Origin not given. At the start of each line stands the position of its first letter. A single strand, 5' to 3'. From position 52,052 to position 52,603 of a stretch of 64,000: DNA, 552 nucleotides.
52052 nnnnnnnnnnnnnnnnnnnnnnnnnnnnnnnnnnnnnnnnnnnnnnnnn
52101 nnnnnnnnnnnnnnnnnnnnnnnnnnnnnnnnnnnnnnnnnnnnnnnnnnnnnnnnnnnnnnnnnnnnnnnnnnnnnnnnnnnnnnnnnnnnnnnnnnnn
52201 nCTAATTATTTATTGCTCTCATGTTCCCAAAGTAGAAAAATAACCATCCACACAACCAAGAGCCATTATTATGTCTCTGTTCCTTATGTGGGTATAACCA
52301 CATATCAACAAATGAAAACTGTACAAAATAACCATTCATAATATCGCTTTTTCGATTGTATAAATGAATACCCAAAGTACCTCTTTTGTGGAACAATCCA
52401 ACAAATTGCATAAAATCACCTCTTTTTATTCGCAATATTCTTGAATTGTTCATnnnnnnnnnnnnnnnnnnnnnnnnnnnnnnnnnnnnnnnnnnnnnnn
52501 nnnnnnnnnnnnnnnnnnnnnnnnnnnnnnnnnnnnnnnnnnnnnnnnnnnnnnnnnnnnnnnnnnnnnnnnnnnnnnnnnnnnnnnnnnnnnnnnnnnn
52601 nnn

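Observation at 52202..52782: Compositionally atypical, translationally coupled small-gene pair inside a cluster of small ORFs between topoisomerase and RecD genes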

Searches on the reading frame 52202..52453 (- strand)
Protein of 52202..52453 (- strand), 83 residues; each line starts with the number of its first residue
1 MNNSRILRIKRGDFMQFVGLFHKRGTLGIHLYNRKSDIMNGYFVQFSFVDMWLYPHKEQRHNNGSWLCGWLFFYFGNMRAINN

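Call 4: search_protein_families(library=pfam, max_evalue=1, proteins=[window:52202-52453:-])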
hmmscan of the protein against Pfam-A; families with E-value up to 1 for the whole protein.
window:52202-52453:- (83 aa): 0 families

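Call 5: search_protein_families(library=phrogs, max_evalue=1, proteins=[window:52202-52453:-])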
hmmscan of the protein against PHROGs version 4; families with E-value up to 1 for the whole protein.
window:52202-52453:- (83 aa): 1 family
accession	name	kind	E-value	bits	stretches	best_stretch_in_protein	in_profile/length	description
phrog_35475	-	unknown function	0.49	11.7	1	17-35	64-82/86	-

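Call 10: search_dna_similar(query=window:52205-52453:-, collection=phages, mode=protein, max_evalue=10)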
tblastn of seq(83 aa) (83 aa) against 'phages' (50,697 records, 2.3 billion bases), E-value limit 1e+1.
Records with a match: 1; places in all: 1; records where one place covers at least 80% of the query: 0.
Best place of each record, by identity: <60% 1.
By first word of the organism name: Microbacterium 1.
By host as written in the record: Microbacterium foliorum NRRL B-24224 SEA 1.
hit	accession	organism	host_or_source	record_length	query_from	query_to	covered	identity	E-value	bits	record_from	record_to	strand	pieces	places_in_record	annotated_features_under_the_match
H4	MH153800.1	Microbacterium phage Camille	Microbacterium foliorum NRRL B-24224 SEA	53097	7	47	49%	34.1%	4e+0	31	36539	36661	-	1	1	48: DNA primase/polymerase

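Call 13: find_homologous_proteins(query=window:52205-52453:-, max_evalue=10)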
Query seq(83 aa) (83 aa): 4 proteins with E <= 10 among 4 candidates.
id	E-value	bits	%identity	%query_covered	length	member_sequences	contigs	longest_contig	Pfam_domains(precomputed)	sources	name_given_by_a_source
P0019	7.6e-32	127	77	80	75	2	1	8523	-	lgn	-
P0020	2.0e-26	109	67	83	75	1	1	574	-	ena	-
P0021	4.4e-22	96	62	80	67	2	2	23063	-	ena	-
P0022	5.1e-20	89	64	80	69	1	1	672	-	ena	-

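Call 17: find_encoding_contigs(protein=P0019, flank=5000, max_places=3)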
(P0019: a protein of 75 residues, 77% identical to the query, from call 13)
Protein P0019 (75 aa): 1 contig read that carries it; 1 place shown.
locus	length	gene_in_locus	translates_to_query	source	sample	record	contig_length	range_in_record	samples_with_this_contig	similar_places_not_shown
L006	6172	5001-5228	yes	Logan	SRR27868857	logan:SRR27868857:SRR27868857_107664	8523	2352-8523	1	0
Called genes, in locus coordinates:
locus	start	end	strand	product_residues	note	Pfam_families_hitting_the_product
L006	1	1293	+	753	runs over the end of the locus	PF03477:ATP-cone, PF13597:NRDD, PF01228:Gly_radical (weak)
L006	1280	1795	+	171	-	PF13353:Fer4_12, PF04055:Radical_SAM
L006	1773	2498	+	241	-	PF02511:Thy1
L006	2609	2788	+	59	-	-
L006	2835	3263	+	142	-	-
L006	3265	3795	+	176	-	PF22769:DCD (faint), PF00692:dUTPase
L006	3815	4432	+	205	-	PF00574:CLP_protease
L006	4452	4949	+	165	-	-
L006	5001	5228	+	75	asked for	-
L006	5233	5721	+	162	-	-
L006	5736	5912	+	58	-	-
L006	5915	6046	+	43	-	-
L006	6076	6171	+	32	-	?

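Call 18: find_encoding_contigs(protein=P0021, flank=5000, max_places=3)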
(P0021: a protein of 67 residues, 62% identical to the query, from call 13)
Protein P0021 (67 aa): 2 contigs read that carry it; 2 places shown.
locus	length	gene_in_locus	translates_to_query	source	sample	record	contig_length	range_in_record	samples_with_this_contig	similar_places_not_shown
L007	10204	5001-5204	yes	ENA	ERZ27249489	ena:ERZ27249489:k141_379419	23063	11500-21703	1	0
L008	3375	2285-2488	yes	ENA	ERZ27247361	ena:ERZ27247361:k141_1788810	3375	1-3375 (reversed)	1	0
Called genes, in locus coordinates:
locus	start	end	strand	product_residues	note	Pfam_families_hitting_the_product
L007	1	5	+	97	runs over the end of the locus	-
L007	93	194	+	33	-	-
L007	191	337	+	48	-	-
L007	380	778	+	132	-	-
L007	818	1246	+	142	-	-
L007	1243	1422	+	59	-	-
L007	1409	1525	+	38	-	-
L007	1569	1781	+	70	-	-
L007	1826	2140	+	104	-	-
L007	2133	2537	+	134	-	PF00436:SSB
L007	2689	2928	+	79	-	PF04014:MazE_antitoxin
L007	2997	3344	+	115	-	PF12643:MazG-like (weak)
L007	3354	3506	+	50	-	-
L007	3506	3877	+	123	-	-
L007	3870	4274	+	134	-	PF05866:RusA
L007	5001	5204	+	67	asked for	-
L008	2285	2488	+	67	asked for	-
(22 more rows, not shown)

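Call 25: search_solved_structures(query=A2, max_evalue=10, show_alignments=3)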
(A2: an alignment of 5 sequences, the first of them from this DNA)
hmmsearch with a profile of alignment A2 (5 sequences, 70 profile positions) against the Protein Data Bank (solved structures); distinct sequences matched with E-value up to 10: 9.
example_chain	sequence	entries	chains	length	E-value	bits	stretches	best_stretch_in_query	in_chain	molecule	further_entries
7avh_A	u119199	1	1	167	0.23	14.5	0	8-27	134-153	LPXTG cell wall surface protein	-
9fia_BH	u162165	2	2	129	0.71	12.9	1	33-53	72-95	Putative ribosomal protein S8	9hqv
2vi0_A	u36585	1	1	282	0.73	12.9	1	26-53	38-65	Endoglucanase H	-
2cip_A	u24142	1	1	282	0.73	12.9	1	26-53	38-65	ENDOGLUCANASE H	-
2bv9_A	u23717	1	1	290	0.82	12.7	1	26-53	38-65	ENDOGLUCANASE H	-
6zpl_C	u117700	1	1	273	0.83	12.7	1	26-53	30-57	Endoglucanase H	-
2cit_A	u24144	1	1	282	0.87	12.6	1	26-53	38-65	ENDOGLUCANASE H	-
2bvd_A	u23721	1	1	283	0.92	12.6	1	26-53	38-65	ENDOGLUCANASE H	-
2v3g_A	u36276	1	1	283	0.92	12.6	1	26-53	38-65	ENDOGLUCANASE H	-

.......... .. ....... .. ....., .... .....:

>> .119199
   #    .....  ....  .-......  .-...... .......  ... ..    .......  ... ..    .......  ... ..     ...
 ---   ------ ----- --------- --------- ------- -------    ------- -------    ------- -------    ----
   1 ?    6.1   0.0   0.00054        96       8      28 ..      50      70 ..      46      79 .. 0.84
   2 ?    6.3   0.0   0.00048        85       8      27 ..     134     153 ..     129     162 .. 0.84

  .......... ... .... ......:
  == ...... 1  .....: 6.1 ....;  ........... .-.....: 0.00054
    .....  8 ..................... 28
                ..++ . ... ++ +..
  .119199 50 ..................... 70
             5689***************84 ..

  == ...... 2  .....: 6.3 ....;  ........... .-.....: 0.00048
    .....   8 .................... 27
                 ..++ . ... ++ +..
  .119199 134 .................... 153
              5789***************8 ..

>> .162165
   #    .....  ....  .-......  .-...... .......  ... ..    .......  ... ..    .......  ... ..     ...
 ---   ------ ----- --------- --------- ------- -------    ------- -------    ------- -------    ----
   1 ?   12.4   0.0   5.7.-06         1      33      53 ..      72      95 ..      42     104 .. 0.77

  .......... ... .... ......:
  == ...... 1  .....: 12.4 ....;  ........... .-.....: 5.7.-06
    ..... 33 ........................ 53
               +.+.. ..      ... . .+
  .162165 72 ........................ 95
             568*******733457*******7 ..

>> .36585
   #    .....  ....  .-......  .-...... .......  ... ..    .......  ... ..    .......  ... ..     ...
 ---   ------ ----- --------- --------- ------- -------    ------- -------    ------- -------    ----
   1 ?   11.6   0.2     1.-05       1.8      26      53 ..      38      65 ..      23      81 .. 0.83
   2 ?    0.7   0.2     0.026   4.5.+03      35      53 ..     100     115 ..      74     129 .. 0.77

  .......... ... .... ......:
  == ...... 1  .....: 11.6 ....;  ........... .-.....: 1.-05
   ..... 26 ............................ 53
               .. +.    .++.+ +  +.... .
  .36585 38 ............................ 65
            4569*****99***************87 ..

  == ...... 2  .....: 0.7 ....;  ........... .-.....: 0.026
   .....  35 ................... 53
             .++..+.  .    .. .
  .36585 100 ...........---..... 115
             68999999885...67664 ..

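Call 31: predict_structure(alignment_id=A2)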
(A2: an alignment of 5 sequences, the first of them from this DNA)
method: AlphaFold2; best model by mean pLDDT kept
length: 69 residues; sequences in the alignment: 5
mean_pLDDT: 52.4   pTM: 0.37
mean pLDDT of the five models: 52.4, 51.7, 51.2, 51.0, 48.9
residues with pLDDT >= 90: 0; 70-90: 14; 50-70: 19; < 50: 36
segments of 3 or more residues with pLDDT < 50: 34-69
pLDDT, mean of each block of 10 residues (from residue 1): 71 69 64 45 37 40 39
secondary structure, 60 per line:
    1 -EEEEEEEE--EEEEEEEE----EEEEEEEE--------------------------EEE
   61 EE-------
elements in order: E2-9 E12-19 E24-31 E58-62

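Call 38: search_protein_representatives(alignment_id=A2)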
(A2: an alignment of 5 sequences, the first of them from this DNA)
Query: 5 sequences, 70 profile positions. Proteins with E-value up to 0.001 (for the whole library): 75; up to 1e-10: 14; up to 1e-30: 1. The best 75 are listed.
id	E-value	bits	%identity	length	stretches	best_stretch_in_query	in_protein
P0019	3.9e-40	151.6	-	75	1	1-67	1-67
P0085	6.2e-22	93.3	-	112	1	2-66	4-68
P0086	1.6e-21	91.9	-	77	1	1-66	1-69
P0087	2.1e-18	82.0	-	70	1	1-68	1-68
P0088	5.3e-16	74.3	-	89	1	3-66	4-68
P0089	8.1e-16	73.7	-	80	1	11-68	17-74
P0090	9.2e-15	70.3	-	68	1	5-66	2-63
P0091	1.0e-14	70.1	-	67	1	1-66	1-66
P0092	4.2e-13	65.0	-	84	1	1-63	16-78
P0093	1.5e-12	63.2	-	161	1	6-65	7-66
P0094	5.1e-11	58.3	-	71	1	1-66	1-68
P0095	5.1e-11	58.3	-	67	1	1-66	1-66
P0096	6.8e-11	57.9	-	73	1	8-64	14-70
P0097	8.0e-11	57.7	-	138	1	7-67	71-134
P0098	1.5e-10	56.8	-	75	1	7-66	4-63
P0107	5.3e-09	51.8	-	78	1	5-63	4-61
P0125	1.8e-06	43.7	-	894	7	6-34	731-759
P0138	2.2e-05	40.2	-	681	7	8-32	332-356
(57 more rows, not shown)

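Call 40: search_protein_families(library=pfam, alignment_id=A3, max_evalue=0.1)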
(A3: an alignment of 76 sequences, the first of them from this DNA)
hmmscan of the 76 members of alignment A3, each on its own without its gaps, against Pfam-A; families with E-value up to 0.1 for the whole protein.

A. member 1, seq(69 aa): 0 families

B. families by the number of members that match (of 76 scanned): 12 families
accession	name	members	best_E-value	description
PF07618.16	DUF1580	1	0.0037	Protein of unknown function (DUF1580)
PF21471.3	Reelin_subrepeat-B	1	0.019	Reelin subrepeat B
PF02028.23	BCCT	1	0.031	BCCT, betaine/carnitine/choline family transporter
PF08907.16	DUF1853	1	0.04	Domain of unknown function (DUF1853)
PF01030.30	Recep_L_domain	1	0.053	Receptor L domain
PF19169.5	DUF5851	1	0.054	Family of unknown function (DUF5851)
PF12799.13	LRR_4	1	0.066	Leucine Rich repeats (2 copies)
PF21162.3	ETFQO_UQ-bd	1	0.071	ETF-QO, ubiquinone-binding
PF10882.14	bPH_5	1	0.085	Bacterial PH domain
PF06305.16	LapA_dom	1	0.086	Lipopolysaccharide assembly protein A domain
PF02012.26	BNR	1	0.087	BNR/Asp-box repeat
PF02525.22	Flavodoxin_2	1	0.098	Flavodoxin-like fold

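Call 41: search_protein_families(library=phrogs, alignment_id=A3, max_evalue=0.01)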
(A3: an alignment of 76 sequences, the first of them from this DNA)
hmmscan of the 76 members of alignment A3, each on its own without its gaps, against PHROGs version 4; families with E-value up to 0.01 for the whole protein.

A. member 1, seq(69 aa): 0 families

B. families by the number of members that match (of 76 scanned): 4 families
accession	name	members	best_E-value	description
phrog_28216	-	1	4.1e-05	-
phrog_20526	-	1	0.00013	-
phrog_20837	-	1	0.0032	-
phrog_3985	-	1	0.0032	-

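Call 43: search_solved_structures(query=A3, max_evalue=10, show_alignments=2)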
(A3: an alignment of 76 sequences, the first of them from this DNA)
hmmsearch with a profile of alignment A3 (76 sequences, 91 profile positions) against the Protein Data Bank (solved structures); distinct sequences matched with E-value up to 10: 2.
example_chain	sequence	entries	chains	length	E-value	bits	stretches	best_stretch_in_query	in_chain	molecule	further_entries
12ie_L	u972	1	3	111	0.82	12.6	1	14-41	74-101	KL-BHA-4C2 light chain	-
8th9_A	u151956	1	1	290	1.4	11.9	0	21-71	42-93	DNA-(apurinic or apyrimidinic site) lyase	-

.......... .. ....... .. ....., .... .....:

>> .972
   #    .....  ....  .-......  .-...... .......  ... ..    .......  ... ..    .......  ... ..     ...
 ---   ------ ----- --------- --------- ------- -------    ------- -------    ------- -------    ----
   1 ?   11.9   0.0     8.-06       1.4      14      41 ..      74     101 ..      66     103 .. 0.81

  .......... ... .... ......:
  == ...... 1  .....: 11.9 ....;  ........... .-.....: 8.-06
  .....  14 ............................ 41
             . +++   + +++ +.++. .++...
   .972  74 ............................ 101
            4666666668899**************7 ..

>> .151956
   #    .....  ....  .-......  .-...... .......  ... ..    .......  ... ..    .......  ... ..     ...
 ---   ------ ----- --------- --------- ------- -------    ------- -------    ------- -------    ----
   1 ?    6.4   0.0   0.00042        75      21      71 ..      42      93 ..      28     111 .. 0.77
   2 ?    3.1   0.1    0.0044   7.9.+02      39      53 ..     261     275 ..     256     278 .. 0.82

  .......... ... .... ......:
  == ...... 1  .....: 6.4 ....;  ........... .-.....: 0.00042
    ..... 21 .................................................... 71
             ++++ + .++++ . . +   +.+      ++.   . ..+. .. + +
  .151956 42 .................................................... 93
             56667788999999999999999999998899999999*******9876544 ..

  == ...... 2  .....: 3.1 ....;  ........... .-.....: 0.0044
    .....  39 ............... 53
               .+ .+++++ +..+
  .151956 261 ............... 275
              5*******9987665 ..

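Call 46: find_related_loci(query=A3, collection=viral_contigs, flank=5000)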
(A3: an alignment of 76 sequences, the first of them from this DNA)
Query A3 (69 aa) in viral_contigs; peptide patterns used: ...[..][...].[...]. (x = any residue, [..] = any of these).
41 stretches matched a pattern; 23 encode a relative of the query (tblastn E <= 1e-3); 23 distinct loci.
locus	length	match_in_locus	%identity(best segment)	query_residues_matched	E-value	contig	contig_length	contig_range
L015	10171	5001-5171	42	7-64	1e-10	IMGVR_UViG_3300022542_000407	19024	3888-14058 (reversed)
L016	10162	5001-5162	46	10-62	3e-10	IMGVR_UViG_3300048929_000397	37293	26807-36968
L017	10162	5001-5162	46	10-62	1e-8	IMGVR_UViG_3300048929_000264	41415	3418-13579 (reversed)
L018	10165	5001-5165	44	10-62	4e-8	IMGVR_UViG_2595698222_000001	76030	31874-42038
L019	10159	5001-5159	48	6-63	7e-8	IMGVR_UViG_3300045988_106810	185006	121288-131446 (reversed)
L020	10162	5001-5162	41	10-62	8e-8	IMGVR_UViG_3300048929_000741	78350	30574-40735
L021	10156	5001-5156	47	6-62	2e-7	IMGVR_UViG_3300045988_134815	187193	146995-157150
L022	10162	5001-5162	41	10-62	1e-7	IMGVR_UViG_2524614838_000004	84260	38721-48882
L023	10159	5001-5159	47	6-63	2e-7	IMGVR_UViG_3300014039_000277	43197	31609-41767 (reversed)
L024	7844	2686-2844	47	6-63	2e-7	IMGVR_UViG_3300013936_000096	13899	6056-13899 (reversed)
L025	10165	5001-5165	40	10-62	3e-7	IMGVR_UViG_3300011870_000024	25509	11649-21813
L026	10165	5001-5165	42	10-62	3e-7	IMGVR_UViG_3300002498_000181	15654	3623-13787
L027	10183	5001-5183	43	6-62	2e-6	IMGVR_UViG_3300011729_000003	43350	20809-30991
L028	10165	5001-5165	42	10-62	3e-6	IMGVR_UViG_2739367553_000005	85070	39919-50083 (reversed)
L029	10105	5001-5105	49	28-62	9e-6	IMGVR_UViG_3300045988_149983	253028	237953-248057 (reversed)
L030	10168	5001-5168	44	5-62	1e-5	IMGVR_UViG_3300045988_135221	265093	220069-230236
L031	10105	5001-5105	49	29-62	1e-5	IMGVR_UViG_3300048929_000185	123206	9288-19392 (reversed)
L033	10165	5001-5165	36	9-62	6e-5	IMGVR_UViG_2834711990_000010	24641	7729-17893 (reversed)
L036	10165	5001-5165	36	6-62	8e-5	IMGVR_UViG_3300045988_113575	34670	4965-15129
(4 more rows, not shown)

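Call 49: search_protein_families(library=pfam, max_evalue=0.01, proteins=[L022:4965-5411:+, L033:4962-5402:+, L030:4914-5435:+, L016:4965-5513:+, L031:4920-5315:+])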
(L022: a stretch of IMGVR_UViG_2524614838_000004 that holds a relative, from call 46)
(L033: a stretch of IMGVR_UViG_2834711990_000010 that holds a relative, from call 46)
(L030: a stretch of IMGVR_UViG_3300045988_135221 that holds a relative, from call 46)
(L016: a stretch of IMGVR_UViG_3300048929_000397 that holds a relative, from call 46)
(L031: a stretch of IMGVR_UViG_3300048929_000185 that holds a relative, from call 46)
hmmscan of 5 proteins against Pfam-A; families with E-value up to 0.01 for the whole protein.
L022:4965-5411:+ (148 aa): 0 families

L033:4962-5402:+ (146 aa): 0 families

L030:4914-5435:+ (173 aa): 0 families

L016:4965-5513:+ (182 aa): 0 families

L031:4920-5315:+ (131 aa): 1 family
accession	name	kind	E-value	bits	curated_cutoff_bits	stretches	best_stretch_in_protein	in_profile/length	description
PF10611.14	DUF2469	-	0.00046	21.1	25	0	59-102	28-71/100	Protein of unknown function (DUF2469)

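Call 50: search_protein_families(library=phrogs, max_evalue=0.01, proteins=[L022:4965-5411:+, L033:4962-5402:+, L030:4914-5435:+, L016:4965-5513:+, L031:4920-5315:+, L019:4956-5174:+, L015:4974-5186:+, L036:4995-5189:+, L029:4851-5129:+])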
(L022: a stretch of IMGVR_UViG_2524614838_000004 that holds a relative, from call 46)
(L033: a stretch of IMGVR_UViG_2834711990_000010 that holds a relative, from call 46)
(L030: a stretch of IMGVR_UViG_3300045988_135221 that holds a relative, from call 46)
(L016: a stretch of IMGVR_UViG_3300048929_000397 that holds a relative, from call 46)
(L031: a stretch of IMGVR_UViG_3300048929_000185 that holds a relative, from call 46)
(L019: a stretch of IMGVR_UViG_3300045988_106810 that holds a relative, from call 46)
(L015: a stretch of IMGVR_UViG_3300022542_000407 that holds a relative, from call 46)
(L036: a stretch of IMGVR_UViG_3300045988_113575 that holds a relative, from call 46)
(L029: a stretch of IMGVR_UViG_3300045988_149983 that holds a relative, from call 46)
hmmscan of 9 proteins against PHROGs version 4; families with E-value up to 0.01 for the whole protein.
L022:4965-5411:+ (148 aa): 0 families

L033:4962-5402:+ (146 aa): 0 families

L030:4914-5435:+ (173 aa): 1 family
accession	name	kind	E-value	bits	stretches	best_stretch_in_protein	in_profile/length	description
phrog_14712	-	moron, auxiliary metabolic gene and host takeover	0.00028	21.1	1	48-126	110-188/322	chitinase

L016:4965-5513:+ (182 aa): 0 families

L031:4920-5315:+ (131 aa): 0 families

L019:4956-5174:+ (72 aa): 0 families

L015:4974-5186:+ (70 aa): 0 families

L036:4995-5189:+ (64 aa): 0 families

L029:4851-5129:+ (92 aa): 0 families

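Call 59: find_related_loci(query=A2, collection=genome_contigs, flank=6000)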
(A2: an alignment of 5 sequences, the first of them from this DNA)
Query A2 (69 aa) in genome_contigs; peptide patterns used: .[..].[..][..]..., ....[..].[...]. (x = any residue, [..] = any of these).
34 stretches matched a pattern; 2 encode a relative of the query (tblastn E <= 1e-3); 2 distinct loci.
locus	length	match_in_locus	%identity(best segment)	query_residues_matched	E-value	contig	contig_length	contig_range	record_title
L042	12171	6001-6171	37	4-62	2e-8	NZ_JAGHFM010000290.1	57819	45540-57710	MAG: Terrisporobacter sp. isolate MAG.180 k127_1336345, whole genome shotgun sequence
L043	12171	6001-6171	37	4-62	3e-8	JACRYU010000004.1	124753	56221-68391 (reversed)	Terrisporobacter mayombei strain ban5-GNNATD2-55 T79_ctg00006, whole genome shotgun sequence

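Call 67: search_protein_families(library=padloc, max_evalue=1, proteins=[window:52205-52411:-])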
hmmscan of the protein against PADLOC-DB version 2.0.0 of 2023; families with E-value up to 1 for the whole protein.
seq(69 aa): 0 families

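Call 68: search_protein_families(library=ncbifam, max_evalue=1, proteins=[window:52205-52411:-])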
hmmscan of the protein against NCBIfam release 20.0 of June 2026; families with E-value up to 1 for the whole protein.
seq(69 aa): 0 families

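Call 85: search_dna_similar(query=P0107, collection=phages, mode=protein, max_evalue=0.01, max_rows=15)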
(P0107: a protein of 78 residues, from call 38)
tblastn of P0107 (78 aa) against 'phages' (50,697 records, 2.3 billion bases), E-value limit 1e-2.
No match.
